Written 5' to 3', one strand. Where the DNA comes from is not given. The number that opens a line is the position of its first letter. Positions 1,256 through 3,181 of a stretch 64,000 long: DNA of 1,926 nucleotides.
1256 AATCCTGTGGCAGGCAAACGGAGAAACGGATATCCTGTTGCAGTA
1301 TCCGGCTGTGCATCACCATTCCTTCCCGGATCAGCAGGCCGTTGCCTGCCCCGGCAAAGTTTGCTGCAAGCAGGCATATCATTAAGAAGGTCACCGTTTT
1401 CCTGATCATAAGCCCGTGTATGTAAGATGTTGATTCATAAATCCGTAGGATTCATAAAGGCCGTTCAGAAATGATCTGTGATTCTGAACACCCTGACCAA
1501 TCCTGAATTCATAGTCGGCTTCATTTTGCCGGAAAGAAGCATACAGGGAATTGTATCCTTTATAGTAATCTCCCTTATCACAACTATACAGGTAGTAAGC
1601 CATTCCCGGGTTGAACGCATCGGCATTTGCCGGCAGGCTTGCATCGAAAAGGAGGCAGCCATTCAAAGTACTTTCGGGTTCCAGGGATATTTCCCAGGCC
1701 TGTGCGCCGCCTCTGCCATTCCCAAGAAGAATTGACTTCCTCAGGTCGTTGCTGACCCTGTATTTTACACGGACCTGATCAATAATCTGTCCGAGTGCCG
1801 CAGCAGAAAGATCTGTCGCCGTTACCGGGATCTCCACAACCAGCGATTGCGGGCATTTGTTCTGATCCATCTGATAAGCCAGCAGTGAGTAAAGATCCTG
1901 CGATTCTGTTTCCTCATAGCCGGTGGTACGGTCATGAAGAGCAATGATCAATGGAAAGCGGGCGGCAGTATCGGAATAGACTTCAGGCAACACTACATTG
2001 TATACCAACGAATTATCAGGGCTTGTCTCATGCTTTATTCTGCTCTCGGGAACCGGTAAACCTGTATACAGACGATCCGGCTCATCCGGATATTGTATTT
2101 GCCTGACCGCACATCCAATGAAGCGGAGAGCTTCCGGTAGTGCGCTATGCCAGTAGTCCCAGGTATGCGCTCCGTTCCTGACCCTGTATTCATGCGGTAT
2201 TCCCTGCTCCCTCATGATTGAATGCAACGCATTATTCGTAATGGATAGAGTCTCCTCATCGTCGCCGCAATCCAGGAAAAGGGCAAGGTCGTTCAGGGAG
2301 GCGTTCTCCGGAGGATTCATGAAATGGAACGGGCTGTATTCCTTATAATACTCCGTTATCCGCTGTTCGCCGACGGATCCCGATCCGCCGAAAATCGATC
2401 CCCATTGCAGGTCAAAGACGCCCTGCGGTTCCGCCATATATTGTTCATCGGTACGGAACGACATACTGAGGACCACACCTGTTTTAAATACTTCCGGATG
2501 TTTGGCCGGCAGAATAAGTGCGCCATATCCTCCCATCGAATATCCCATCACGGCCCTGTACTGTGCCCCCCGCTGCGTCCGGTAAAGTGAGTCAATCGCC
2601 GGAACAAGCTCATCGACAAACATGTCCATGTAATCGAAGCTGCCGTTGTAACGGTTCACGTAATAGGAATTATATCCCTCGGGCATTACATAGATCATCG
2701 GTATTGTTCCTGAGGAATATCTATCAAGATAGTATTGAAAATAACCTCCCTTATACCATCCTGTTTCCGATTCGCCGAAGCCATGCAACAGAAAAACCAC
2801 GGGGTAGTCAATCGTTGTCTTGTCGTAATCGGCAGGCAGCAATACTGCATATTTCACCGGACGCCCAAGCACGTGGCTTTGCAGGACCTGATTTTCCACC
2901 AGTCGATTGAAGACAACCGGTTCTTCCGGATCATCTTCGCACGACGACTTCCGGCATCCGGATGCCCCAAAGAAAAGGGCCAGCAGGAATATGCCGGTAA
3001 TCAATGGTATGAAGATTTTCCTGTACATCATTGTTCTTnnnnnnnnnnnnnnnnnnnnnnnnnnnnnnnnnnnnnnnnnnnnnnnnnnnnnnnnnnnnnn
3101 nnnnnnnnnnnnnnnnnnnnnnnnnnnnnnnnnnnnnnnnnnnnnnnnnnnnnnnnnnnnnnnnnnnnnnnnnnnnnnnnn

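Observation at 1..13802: Ribokinase-led SusC/SusD operon whose only predicted enzymes are three exported ADP-ribosylglycohydrolase-fold proteins and two tandem esterases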

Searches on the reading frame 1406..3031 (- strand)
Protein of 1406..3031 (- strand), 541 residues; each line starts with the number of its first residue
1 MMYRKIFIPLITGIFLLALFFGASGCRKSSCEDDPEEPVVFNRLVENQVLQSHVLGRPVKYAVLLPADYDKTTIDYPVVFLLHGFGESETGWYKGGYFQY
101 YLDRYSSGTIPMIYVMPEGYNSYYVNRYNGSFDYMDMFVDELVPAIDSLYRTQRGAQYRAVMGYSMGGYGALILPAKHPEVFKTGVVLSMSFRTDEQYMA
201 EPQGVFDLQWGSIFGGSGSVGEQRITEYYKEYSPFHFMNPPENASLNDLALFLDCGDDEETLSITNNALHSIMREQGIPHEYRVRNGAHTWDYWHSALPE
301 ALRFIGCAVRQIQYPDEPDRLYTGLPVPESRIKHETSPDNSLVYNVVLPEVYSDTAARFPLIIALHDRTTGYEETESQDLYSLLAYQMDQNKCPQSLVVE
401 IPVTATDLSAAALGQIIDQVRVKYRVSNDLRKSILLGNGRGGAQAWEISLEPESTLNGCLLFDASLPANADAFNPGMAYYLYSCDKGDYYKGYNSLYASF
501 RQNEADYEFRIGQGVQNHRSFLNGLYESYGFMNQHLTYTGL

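Call 3: search_protein_families(library=pfam, proteins=[window:1406-3031:-], max_evalue=0.01)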
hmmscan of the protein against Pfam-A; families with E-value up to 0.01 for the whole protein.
window:1406-3031:- (541 aa): 5 families
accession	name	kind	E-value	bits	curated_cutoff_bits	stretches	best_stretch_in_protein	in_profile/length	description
PF00756.26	Esterase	-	1.1e-30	107.7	22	1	52-304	1-250/251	Putative esterase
PF12146.15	Hydrolase_4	-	5.5e-06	26.3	27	1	130-198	50-116/239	Serine aminopeptidase, S33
PF12697.13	Abhydrolase_6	-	1.9e-05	25.9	26.3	1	79-242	1-140/217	Alpha/beta hydrolase family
PF00561.26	Abhydrolase_1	-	0.00013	22.1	25.8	1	84-207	8-125/245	alpha/beta hydrolase fold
PF00326.27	Peptidase_S9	-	0.0054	16.7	22.6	1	159-210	66-116/213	Prolyl oligopeptidase family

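Call 11: search_protein_families(library=ncbifam, proteins=[window:1406-3031:-], max_evalue=0.001)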
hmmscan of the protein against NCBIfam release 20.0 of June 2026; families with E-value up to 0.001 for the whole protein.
window:1406-3031:- (541 aa): 6 families
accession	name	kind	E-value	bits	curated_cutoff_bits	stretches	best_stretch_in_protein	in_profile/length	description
NF041944.1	Xylase_Ferestase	equivalog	1.3e-15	56.7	1200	1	47-190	470-622/694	bifunctional endo-1,4-beta-xylanase/feruloyl esterase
NF058612.1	GTNG0744Estse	equivalog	1.8e-08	34.6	450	0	266-305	200-239/242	GTNG_0744 family esterase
NF007758.0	PRK10439.1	equivalog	2.2e-07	30.2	222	1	133-303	268-408/418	enterochelin esterase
TIGR02821.1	fghA_ester_D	equivalog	4.4e-07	29.7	281.7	1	132-184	115-165/275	S-formylglutathione hydrolase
NF050058.1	e_dPHAscl_type1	hypoth_equivalog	8.1e-06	25.5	150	1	58-189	7-136/276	extracellular catalytic domain type 1 short-chain-length polyhydroxyalkanoate depolymerase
NF001209.0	PRK00175.1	equivalog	0.00047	19.1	331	0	139-197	130-188/381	homoserine O-acetyltransferase MetX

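Call 14: search_solved_structures(query=window:1406-3031:-, max_evalue=0.01, show_alignments=1)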
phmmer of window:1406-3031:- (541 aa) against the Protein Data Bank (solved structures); distinct sequences matched with E-value up to 0.01: 28.
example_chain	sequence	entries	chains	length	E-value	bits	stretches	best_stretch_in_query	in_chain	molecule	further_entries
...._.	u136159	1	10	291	2.1e-44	155.3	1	43-307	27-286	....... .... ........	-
7xrv_A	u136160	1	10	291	5.2e-44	154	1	43-307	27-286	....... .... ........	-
5vol_A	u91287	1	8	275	6.3e-32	114.1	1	41-305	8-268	Putative esterase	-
8z91_A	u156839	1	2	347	1.3e-18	70.2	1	50-189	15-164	Esterase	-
7b5v_A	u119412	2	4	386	3.5e-14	55.5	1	62-174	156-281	Carbohydrate Esterase family 1 protein with an N-terminal carbohydrate binding module fami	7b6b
6rzo_B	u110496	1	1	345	3.8e-14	55.5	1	63-183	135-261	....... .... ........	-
6rzo_A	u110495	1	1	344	3.8e-14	55.4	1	63-183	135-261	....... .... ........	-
4rgy_A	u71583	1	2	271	6.1e-14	54.8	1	75-304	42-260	Esterase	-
6ne9_A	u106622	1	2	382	1.8e-13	53.2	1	63-180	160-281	Isoamylase protein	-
8bbp_A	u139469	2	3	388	8.7e-11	44.4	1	51-202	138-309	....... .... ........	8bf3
6mot_A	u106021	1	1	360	8.7e-11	44.4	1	62-169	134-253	Isoamylase N-terminal domain protein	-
6rzn_A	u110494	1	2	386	9.5e-11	44.2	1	51-202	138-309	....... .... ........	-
6mou_A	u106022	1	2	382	9.9e-11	44.2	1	62-169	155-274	Isoamylase N-terminal domain protein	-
1jjf_A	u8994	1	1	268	1.6e-10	43.4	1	62-170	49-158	ENDO-1,4-BETA-XYLANASE Z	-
8bbp_B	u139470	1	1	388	1.7e-10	43.4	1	51-197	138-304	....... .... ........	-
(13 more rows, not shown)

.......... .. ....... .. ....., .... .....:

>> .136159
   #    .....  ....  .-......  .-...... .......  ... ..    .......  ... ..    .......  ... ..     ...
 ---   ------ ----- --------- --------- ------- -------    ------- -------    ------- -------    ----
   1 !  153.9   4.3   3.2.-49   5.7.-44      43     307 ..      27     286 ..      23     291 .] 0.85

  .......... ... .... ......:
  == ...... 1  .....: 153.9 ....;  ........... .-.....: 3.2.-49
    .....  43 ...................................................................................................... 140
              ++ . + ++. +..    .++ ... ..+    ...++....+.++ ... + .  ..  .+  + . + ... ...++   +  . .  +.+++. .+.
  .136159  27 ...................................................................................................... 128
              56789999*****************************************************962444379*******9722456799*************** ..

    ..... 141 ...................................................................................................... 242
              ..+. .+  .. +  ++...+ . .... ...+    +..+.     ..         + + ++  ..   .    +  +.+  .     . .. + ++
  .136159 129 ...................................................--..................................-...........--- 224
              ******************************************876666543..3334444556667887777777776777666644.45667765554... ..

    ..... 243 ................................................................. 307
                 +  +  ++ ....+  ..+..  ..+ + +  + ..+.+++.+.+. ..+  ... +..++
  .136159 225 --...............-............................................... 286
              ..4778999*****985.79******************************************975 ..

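Call 15: find_encoding_contigs(protein=window:1406-3031:-, flank=10000, max_places=6)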
Protein window:1406-3031:- (541 aa): 7 contigs read that carry it; 5 places shown.
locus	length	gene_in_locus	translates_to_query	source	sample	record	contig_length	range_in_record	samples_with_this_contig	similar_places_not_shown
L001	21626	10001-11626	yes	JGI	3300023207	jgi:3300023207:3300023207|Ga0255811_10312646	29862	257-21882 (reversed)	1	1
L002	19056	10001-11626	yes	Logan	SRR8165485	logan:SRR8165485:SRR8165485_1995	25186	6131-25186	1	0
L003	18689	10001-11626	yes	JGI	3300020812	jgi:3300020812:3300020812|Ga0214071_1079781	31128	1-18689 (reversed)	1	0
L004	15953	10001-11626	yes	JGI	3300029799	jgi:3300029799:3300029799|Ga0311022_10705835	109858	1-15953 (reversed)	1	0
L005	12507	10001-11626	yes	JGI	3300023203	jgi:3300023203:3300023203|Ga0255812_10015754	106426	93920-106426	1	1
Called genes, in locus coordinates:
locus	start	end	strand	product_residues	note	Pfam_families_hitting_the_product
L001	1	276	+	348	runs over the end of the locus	PF00294:PfkB, PF08543:Phos_pyr_kin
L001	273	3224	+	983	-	PF13620:CarboxypepD_reg, PF13715:CarbopepD_reg_2, PF07715:Plug, PF00593:TonB_dep_Rec_b-barrel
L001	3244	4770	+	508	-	PF14322:SusD-like_3, PF12771:SusD-like_2 (weak), PF07980:SusD_RagB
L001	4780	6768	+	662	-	PF03747:ADP_ribosyl_GH, PF05345:He_PIG (weak)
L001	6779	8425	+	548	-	PF03747:ADP_ribosyl_GH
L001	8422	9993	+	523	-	PF03747:ADP_ribosyl_GH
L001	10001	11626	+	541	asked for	PF00756:Esterase, PF12146:Hydrolase_4 (faint), PF12697:Abhydrolase_6 (faint)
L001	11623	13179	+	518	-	PF00756:Esterase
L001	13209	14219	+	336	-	PF06800:Sugar_transport (weak), PF07168:Ureide_permease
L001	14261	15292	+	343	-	-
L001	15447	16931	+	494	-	PF00939:Na_sulph_symp, PF03600:CitMHS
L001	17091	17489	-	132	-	-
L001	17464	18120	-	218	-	-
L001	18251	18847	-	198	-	-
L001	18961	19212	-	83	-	-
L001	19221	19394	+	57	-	-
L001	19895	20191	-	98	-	PF05016:ParE_toxin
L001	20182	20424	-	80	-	-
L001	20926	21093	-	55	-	-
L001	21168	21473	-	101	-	-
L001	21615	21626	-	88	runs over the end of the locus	?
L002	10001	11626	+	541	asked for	PF00756:Esterase, PF12146:Hydrolase_4 (faint), PF12697:Abhydrolase_6 (faint)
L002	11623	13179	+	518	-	PF00756:Esterase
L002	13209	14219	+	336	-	PF06800:Sugar_transport (weak), PF07168:Ureide_permease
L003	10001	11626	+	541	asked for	PF00756:Esterase, PF12146:Hydrolase_4 (faint), PF12697:Abhydrolase_6 (faint)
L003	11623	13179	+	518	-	PF00756:Esterase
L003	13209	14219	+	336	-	PF06800:Sugar_transport (weak), PF07168:Ureide_permease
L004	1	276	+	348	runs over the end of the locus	PF00294:PfkB, PF08543:Phos_pyr_kin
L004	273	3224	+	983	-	PF13620:CarboxypepD_reg, PF13715:CarbopepD_reg_2, PF07715:Plug, PF00593:TonB_dep_Rec_b-barrel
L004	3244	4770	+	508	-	PF14322:SusD-like_3, PF12771:SusD-like_2 (weak), PF07980:SusD_RagB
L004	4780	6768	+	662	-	PF03747:ADP_ribosyl_GH, PF05345:He_PIG (weak)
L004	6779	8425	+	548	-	PF03747:ADP_ribosyl_GH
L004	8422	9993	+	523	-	PF03747:ADP_ribosyl_GH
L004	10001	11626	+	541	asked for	PF00756:Esterase, PF12146:Hydrolase_4 (faint), PF12697:Abhydrolase_6 (faint)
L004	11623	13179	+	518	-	PF00756:Esterase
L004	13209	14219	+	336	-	PF06800:Sugar_transport (weak), PF07168:Ureide_permease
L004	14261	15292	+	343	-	-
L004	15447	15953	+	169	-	?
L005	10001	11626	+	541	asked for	PF00756:Esterase, PF12146:Hydrolase_4 (faint), PF12697:Abhydrolase_6 (faint)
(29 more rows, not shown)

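Call 16: search_protein_families(library=ncbifam, proteins=[L001:11623-13179:+, L001:13209-14219:+, L001:14261-15292:+, L001:15447-16931:+], max_evalue=0.01)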
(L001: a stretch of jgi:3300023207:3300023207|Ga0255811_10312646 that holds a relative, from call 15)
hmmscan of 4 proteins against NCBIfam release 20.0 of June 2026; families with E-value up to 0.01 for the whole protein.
L001:11623-13179:+ (518 aa): 8 families
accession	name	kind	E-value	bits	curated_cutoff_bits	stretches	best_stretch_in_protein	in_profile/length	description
NF041944.1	Xylase_Ferestase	equivalog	1.2e-17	63.3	1200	1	35-174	475-621/694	bifunctional endo-1,4-beta-xylanase/feruloyl esterase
NF007758.0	PRK10439.1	equivalog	1.3e-12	47.4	222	1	33-290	189-410/418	enterochelin esterase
NF058612.1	GTNG0744Estse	equivalog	7.4e-11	42.4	450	1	32-170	12-149/242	GTNG_0744 family esterase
TIGR02821.1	fghA_ester_D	equivalog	1.1e-10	41.6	281.7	1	34-279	19-260/275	S-formylglutathione hydrolase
NF050058.1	e_dPHAscl_type1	hypoth_equivalog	3.4e-07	30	150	1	45-174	11-136/276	extracellular catalytic domain type 1 short-chain-length polyhydroxyalkanoate depolymerase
TIGR03695.1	menH_SHCHC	equivalog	0.0004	19.9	208.55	1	131-171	61-100/252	2-succinyl-6-hydroxy-2,4-cyclohexadiene-1-carboxylate synthase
NF001209.0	PRK00175.1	equivalog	0.0031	16.4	331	1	125-180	131-186/381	homoserine O-acetyltransferase MetX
NF045632.1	hydroxlase_HsaD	equivalog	0.0057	15.6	400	0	55-171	30-133/290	4,5:9,10-diseco-3-hydroxy-5,9,17-trioxoandrosta-1(10),2-diene-4-oate hydrolase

L001:13209-14219:+ (336 aa): 2 families
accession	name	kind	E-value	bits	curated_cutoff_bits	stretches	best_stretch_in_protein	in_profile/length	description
TIGR00776.1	RhaT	subfamily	7.2e-11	41.7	319.6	2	13-220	5-200/290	RhaT/GlcU family sugar-proton symporter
NF010022.0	PRK13499.1-2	equivalog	8.5e-05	22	369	1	8-325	6-331/338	L-rhamnose/proton symporter RhaT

L001:14261-15292:+ (343 aa): 1 family
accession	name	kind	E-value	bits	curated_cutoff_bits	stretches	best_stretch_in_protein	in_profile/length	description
NF049889.1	AlphArabdaseBT0360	equivalog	8.7e-13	47.7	600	1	5-125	6-132/639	arabinan endo-1,5-alpha-L-arabinosidase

L001:15447-16931:+ (494 aa): 1 family
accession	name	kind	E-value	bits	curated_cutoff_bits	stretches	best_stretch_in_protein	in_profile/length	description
TIGR00785.1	dass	subfamily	3.1e-76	256.9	198.6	1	30-474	8-439/444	DASS family sodium-coupled anion symporter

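Call 17: search_protein_families(library=pfam, proteins=[L001:11623-13179:+, L001:13209-14219:+, L001:14261-15292:+, L001:15447-16931:+], max_evalue=1)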
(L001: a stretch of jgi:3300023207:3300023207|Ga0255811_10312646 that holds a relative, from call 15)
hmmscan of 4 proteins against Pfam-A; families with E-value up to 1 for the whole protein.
L001:11623-13179:+ (518 aa): 8 families
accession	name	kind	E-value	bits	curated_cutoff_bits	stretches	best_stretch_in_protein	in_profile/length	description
PF00756.26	Esterase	-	4.2e-40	138.5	22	1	35-289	1-250/251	Putative esterase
PF00561.26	Abhydrolase_1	-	3.2e-05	24.1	25.8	1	131-179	59-103/245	alpha/beta hydrolase fold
PF00326.27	Peptidase_S9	-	0.00062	19.8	22.6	1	141-196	63-117/213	Prolyl oligopeptidase family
PF12146.15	Hydrolase_4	-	0.00065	19.5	27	1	121-195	56-126/239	Serine aminopeptidase, S33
PF02230.22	Abhydrolase_2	-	0.00099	19.4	23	1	60-174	15-137/217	Phospholipase/Carboxylesterase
PF12697.13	Abhydrolase_6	-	0.0023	19.1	26.3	1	63-174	2-92/217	Alpha/beta hydrolase family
PF04083.22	Abhydro_lipase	-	0.046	13.7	27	1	54-76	38-60/63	Partial alpha/beta-hydrolase lipase region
PF11339.14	DUF3141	-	0.18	10.8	29.7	1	106-171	102-170/582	Protein of unknown function (DUF3141)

L001:13209-14219:+ (336 aa): 5 families
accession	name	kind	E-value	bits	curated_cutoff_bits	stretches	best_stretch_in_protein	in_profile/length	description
PF07168.17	Ureide_permease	-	1e-20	74.3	27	2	171-331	197-357/359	Ureide permease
PF06800.18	Sugar_transport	-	1.1e-06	28.8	26.3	1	73-324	47-273/280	Sugar transport protein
PF19942.4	DUF6404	-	0.011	16.6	27.6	1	137-201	52-114/115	Family of unknown function (DUF6404)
PF11406.13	Tachystatin_A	-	0.22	12.1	25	1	3-20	12-29/44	Antimicrobial peptide tachystatin A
PF14037.11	YoqO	-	0.52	11.3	27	0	280-335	25-77/116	YoqO-like protein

L001:14261-15292:+ (343 aa): 4 families
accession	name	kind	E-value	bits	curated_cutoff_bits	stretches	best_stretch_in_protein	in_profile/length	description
PF15283.12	DUF4595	-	3.3e-08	34.2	34.2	1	159-326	30-202/202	Domain of unknown function (DUF4595) with porin-like fold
PF00041.27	fn3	-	0.0058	17.2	25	1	35-116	7-79/84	Fibronectin type III domain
PF16656.11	Pur_ac_phosph_N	-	0.013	16.5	30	1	70-122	55-93/93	Purple acid Phosphatase, N-terminal domain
PF05593.20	RHS_repeat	-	0.045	14.6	22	0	312-331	16-35/38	RHS Repeat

L001:15447-16931:+ (494 aa): 2 families
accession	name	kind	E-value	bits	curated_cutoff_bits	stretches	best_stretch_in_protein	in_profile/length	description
PF00939.25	Na_sulph_symp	-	5.3e-75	253.7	27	1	4-473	2-462/472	Sodium:sulfate symporter transmembrane region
PF03600.22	CitMHS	-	1.2e-52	179.6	31.9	2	44-422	2-332/336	Citrate transporter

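Call 47: search_protein_families(library=pfam, proteins=[L001:12490-13179:+], max_evalue=5)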
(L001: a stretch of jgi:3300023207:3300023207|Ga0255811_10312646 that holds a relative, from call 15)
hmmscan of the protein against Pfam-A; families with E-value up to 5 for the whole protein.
L001:12490-13179:+ (229 aa): 1 family
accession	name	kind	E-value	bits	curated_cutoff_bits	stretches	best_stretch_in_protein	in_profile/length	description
PF00756.26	Esterase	-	0.14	12.3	22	1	35-110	8-83/251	Putative esterase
